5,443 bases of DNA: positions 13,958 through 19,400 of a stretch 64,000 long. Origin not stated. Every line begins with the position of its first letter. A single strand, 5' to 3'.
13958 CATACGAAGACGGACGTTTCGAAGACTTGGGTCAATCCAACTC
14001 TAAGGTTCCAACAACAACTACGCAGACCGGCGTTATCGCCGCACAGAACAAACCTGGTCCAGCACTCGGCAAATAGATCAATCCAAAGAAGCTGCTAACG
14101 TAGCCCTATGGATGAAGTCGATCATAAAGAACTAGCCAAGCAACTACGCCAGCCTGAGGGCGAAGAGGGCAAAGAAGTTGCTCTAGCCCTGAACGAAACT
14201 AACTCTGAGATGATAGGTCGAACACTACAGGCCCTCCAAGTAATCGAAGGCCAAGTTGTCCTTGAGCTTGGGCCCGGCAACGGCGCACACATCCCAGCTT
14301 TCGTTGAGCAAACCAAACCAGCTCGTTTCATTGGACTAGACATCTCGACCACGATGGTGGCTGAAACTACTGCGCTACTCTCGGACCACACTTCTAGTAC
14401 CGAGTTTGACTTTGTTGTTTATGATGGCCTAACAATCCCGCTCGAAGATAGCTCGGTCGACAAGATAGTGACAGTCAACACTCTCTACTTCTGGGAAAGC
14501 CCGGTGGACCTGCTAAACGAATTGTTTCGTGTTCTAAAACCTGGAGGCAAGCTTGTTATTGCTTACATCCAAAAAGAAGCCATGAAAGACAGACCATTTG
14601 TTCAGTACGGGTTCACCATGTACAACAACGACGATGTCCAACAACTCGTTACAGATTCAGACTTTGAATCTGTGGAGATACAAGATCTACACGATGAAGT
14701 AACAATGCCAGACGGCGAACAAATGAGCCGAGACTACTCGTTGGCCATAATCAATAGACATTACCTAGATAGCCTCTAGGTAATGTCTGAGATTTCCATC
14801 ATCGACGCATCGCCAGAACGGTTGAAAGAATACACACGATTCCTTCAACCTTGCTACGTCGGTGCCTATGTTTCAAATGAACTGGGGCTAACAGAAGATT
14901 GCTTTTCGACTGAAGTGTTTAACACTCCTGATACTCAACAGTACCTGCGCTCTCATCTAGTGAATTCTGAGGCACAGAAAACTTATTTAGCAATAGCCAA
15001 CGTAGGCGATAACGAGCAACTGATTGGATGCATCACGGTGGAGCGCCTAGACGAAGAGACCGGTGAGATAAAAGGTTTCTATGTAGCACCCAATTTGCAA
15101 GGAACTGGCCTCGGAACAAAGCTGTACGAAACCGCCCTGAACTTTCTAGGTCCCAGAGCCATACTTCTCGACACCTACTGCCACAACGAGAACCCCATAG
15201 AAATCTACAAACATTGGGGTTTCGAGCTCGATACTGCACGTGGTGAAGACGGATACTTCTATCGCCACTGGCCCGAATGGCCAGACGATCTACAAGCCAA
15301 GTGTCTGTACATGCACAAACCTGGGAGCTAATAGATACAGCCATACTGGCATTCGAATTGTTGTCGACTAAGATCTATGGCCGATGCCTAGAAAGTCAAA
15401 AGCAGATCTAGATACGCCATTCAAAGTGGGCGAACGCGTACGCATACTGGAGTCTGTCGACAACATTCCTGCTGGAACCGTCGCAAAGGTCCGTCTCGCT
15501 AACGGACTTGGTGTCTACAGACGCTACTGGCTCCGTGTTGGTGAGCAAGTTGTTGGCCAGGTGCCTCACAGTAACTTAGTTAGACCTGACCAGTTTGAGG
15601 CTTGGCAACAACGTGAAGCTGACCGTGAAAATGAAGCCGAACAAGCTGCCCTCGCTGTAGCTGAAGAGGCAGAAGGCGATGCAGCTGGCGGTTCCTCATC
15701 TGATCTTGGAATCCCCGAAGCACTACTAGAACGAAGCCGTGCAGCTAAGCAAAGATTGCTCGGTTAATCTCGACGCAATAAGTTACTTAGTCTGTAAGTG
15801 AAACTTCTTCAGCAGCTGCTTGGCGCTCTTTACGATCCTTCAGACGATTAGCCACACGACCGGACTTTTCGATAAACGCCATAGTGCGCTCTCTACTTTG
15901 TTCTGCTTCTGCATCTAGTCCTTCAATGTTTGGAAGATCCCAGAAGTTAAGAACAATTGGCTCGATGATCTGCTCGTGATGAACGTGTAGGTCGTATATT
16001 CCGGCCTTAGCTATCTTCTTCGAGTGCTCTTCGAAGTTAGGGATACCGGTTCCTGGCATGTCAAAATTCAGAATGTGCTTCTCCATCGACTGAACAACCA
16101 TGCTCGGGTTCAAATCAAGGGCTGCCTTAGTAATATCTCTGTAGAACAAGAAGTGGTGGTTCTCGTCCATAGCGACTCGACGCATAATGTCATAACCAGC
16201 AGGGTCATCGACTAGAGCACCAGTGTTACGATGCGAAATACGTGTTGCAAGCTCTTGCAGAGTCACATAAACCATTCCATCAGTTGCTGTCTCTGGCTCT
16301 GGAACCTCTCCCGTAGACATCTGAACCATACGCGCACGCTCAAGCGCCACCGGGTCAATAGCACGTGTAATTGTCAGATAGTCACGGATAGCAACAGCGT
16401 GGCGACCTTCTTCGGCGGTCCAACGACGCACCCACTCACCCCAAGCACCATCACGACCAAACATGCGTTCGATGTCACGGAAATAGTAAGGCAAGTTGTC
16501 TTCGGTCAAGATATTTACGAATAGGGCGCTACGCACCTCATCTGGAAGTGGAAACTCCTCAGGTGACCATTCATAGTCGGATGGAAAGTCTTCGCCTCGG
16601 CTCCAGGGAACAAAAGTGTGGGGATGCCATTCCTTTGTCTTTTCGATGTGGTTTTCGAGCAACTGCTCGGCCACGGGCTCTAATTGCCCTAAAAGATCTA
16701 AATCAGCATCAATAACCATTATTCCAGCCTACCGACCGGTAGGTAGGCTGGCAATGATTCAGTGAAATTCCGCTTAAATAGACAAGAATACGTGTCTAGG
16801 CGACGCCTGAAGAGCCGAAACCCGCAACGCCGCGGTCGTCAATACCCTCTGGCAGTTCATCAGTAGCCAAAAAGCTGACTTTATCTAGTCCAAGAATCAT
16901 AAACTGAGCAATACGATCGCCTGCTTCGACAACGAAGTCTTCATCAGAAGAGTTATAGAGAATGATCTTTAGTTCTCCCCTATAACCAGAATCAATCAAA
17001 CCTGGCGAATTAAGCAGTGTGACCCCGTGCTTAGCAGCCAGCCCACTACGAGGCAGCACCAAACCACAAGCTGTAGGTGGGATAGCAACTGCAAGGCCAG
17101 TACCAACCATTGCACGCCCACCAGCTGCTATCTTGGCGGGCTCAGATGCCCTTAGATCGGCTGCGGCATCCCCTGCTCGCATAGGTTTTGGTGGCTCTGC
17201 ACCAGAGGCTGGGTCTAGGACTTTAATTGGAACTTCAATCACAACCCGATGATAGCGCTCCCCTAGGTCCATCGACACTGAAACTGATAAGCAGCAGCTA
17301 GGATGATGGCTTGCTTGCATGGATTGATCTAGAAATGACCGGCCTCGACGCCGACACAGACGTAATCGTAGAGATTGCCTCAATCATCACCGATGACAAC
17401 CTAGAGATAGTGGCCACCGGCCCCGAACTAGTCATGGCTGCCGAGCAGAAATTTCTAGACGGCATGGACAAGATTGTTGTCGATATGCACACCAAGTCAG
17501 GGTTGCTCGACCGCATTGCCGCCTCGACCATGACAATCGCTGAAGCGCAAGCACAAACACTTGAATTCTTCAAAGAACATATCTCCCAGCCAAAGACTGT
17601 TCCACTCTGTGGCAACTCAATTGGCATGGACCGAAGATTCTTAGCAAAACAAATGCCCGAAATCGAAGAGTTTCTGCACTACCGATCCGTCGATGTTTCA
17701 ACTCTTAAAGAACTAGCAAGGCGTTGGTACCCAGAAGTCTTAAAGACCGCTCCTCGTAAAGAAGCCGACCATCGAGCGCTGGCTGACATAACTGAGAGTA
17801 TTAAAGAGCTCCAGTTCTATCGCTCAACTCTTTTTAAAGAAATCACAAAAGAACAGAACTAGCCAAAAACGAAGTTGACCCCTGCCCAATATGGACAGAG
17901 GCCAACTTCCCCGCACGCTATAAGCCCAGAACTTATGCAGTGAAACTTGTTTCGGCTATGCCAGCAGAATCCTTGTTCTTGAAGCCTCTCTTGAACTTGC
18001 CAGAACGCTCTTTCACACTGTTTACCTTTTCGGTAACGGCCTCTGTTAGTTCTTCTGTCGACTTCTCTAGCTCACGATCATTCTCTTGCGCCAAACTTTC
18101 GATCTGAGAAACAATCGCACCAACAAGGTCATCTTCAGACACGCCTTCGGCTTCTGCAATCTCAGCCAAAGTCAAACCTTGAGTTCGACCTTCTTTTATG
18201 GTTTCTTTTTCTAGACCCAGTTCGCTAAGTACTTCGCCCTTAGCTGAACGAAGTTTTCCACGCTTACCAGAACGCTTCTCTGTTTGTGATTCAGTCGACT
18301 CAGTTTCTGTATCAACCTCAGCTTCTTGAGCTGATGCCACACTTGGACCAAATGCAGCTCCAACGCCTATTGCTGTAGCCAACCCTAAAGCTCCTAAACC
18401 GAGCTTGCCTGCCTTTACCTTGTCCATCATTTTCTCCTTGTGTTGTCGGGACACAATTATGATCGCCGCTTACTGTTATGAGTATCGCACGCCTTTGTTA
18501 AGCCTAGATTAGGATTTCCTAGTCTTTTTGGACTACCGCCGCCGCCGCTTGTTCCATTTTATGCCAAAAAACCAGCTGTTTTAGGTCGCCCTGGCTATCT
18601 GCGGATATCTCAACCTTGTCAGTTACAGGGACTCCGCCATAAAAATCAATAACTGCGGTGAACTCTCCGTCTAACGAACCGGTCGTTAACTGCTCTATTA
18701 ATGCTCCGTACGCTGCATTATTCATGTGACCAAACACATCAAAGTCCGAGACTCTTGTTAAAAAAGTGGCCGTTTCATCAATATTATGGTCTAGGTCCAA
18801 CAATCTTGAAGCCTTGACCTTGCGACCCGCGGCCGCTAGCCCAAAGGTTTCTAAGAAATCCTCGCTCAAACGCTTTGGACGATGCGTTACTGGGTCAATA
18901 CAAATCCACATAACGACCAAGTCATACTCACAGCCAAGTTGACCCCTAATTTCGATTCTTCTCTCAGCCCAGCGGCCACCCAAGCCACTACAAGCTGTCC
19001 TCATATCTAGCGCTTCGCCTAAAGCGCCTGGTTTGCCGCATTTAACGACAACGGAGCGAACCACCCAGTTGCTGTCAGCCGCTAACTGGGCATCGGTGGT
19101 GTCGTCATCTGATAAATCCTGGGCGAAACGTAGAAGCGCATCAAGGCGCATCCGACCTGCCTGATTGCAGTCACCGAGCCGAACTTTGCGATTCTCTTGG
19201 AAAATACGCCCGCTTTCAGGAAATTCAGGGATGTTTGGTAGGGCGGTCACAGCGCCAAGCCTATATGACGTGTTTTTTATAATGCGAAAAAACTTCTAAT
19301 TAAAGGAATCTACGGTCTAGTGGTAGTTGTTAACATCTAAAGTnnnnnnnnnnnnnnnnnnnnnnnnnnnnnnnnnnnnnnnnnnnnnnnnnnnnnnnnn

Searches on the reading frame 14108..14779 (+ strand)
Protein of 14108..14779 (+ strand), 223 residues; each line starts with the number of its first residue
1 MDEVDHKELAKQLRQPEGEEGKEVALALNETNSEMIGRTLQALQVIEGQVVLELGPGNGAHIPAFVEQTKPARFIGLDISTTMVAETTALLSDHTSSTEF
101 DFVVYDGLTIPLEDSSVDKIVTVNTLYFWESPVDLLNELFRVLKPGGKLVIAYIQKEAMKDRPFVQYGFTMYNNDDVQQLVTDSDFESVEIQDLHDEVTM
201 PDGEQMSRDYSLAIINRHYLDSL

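Call 53: search_protein_families(library=pfam, proteins=[window:14108-14779:+], max_evalue=0.001)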
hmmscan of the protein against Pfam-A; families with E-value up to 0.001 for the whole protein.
window:14108-14779:+ (223 aa): 12 families
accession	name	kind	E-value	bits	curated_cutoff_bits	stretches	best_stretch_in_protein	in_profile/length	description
PF08241.18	Methyltransf_11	-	8.5e-19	68.4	21.2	1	52-151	1-95/95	Methyltransferase domain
PF13649.12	Methyltransf_25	-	3.3e-16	60.2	27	1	51-147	1-97/97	Methyltransferase domain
PF13847.12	Methyltransf_31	-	3.8e-15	56.3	27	1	48-159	4-123/145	Methyltransferase domain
PF08242.18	Methyltransf_12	-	5.2e-11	43.6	30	1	52-149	1-98/98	Methyltransferase domain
PF01209.24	Ubie_methyltran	-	7.4e-10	39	20.1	1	42-160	42-160/233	ubiE/COQ5 methyltransferase family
PF13489.12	Methyltransf_23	-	4.6e-08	33.4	27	1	46-185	21-149/164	Methyltransferase domain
PF05148.21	Methyltransf_8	-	1.1e-05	25.9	27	1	97-170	103-179/219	Hypothetical methyltransferase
PF08003.17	Methyltransf_9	-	2e-05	24.2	23.8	1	38-152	106-218/315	Protein of unknown function (DUF1698)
PF06080.18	DUF938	-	2.9e-05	24.4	27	1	30-151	8-137/202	Protein of unknown function (DUF938)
PF01135.25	PCMT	-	0.0001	22.6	20.3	1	31-152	55-172/210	Protein-L-isoaspartate(D-aspartate) O-methyltransferase (PCMT)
PF02353.26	CMAS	-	0.00045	20.1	27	1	27-161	42-174/273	Mycolic acid cyclopropane synthetase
PF00891.24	Methyltransf_2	-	0.00053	19.8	22.3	1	19-164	34-177/210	O-methyltransferase domain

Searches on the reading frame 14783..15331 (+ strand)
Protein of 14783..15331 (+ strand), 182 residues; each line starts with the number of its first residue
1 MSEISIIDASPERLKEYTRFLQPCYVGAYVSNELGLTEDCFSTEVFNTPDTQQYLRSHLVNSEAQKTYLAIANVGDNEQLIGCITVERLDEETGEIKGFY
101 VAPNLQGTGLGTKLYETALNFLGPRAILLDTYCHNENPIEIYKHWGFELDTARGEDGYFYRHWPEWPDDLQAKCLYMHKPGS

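Call 53: search_protein_families(library=pfam, proteins=[window:14783-15331:+], max_evalue=0.001)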
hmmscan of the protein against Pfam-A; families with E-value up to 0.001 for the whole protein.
window:14783-15331:+ (182 aa): 4 families
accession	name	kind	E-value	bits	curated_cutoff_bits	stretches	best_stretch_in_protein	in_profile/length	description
PF00583.31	Acetyltransf_1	-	4.3e-13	50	20.7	1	48-147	18-116/116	Acetyltransferase (GNAT) family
PF13508.13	Acetyltransf_7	-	1.2e-10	42.1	27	1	76-148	10-83/84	Acetyltransferase (GNAT) domain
PF13673.13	Acetyltransf_10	-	4.2e-07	30.4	23.6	1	54-153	21-113/128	Acetyltransferase (GNAT) domain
PF13302.13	Acetyltransf_3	-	4e-05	24.8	25.4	1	45-148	31-138/138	Acetyltransferase (GNAT) domain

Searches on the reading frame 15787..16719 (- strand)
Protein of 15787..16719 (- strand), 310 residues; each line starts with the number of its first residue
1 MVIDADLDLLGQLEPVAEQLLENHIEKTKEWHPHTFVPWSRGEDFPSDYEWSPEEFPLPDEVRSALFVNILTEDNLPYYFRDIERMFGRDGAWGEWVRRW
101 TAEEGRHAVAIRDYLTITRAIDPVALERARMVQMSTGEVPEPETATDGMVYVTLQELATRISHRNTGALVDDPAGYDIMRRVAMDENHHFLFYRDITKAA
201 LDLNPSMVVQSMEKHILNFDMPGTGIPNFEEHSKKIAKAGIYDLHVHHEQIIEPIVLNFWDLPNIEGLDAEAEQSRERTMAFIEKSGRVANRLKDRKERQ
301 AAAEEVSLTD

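Call 53: search_protein_families(library=pfam, proteins=[window:15787-16719:-], max_evalue=0.001)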
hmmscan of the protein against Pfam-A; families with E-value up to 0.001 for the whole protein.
window:15787-16719:- (310 aa): 1 family
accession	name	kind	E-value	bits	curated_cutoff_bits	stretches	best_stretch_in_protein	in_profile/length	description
PF03405.20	FA_desaturase_2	-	5.5e-64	216.5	22.7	1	7-304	3-317/325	Fatty acid desaturase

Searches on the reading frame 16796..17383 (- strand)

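Call 53: search_protein_families(library=pfam, proteins=[window:16796-17383:-], max_evalue=0.001)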
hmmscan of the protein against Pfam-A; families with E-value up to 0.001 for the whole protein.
window:16796-17383:- (195 aa): 2 families
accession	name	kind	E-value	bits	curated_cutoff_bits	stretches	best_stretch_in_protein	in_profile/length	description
PF00692.24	dUTPase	-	9.2e-27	93.8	22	1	64-193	5-129/129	dUTPase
PF22769.1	DCD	-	1.6e-09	38.4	27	1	35-162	30-149/153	dCTP deaminase-like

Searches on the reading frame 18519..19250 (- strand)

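Call 53: search_protein_families(library=pfam, proteins=[window:18519-19250:-], max_evalue=0.001)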
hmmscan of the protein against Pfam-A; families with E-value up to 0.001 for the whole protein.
window:18519-19250:- (243 aa): 3 families
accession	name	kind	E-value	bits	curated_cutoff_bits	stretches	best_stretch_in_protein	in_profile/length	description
PF01643.23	Acyl-ACP_TE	-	5.1e-13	49.3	23.7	1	15-135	2-130/131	Acyl-ACP thioesterase N-terminal domain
PF20791.3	Acyl-ACP_TE_C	-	2.2e-05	25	21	1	159-234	8-86/101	Acyl-ACP thioesterase C-terminal domain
PF13279.12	4HBT_2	-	0.00011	23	25.5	0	166-190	2-26/122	Thioesterase-like superfamily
